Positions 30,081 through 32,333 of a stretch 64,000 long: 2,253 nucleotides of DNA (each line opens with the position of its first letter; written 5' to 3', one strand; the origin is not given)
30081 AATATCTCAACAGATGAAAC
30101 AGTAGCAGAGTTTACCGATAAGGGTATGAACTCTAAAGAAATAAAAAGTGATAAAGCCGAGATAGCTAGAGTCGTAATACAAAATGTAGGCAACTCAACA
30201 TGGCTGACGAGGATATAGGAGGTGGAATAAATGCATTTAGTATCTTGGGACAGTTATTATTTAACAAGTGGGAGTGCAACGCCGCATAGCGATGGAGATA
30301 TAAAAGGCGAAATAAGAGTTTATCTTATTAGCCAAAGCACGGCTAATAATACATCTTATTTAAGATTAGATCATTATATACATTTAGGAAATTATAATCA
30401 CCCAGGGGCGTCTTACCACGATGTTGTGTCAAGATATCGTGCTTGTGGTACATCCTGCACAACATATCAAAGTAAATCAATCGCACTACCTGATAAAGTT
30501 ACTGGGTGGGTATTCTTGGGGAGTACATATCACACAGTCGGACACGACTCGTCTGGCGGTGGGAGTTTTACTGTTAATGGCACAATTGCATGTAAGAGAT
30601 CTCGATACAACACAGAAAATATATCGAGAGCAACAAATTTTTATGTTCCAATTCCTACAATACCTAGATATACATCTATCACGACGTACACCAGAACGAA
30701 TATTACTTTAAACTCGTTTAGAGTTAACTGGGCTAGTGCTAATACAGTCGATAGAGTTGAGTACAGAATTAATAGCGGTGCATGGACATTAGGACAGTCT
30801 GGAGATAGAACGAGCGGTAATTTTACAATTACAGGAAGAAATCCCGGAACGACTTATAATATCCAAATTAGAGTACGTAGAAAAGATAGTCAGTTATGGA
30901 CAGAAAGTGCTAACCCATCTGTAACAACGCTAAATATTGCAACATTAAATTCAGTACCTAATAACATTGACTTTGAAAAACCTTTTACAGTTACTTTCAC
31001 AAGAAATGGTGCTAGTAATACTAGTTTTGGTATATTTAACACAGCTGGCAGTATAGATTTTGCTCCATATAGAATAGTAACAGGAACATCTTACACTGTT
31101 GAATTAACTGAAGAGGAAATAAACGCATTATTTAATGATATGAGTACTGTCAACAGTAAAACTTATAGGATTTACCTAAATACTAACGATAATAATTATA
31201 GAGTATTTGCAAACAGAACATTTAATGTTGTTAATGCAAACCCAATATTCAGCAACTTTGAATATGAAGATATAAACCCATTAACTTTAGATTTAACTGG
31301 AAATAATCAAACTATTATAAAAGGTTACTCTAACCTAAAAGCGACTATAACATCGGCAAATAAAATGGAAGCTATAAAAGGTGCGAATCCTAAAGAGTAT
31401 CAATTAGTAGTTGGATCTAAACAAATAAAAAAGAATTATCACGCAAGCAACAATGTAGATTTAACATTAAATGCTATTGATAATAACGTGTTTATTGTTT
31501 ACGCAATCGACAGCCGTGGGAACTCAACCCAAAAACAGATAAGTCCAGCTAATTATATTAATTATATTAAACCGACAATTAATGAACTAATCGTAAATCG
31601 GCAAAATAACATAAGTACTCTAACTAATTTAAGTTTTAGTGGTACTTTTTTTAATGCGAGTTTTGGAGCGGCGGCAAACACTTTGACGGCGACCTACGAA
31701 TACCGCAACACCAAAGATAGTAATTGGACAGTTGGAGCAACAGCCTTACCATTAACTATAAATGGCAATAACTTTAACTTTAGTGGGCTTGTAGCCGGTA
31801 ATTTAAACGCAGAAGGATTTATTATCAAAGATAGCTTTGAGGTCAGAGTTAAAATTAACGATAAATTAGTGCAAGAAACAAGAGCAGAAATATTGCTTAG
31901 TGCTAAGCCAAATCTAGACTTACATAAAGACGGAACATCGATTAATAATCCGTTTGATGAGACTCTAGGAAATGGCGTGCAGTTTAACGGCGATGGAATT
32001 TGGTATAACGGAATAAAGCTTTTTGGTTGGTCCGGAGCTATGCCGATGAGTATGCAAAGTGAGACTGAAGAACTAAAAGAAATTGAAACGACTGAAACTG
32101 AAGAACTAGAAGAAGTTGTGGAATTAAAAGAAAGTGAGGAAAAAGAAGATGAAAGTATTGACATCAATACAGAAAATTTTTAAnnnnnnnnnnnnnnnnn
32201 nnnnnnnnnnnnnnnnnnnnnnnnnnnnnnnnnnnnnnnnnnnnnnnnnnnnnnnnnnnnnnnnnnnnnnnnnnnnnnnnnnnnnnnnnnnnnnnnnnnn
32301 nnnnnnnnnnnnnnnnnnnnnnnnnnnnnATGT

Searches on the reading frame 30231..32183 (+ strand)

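Call 69: search_protein_families(library=phrogs, proteins=[window:30231-32183:+], max_evalue=0.00001)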
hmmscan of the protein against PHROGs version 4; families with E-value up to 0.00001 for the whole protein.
window:30231-32183:+ (650 aa): 1 family
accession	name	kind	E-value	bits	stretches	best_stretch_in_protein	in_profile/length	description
phrog_372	-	tail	1.5e-40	140.7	1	23-593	12-477/743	tail protein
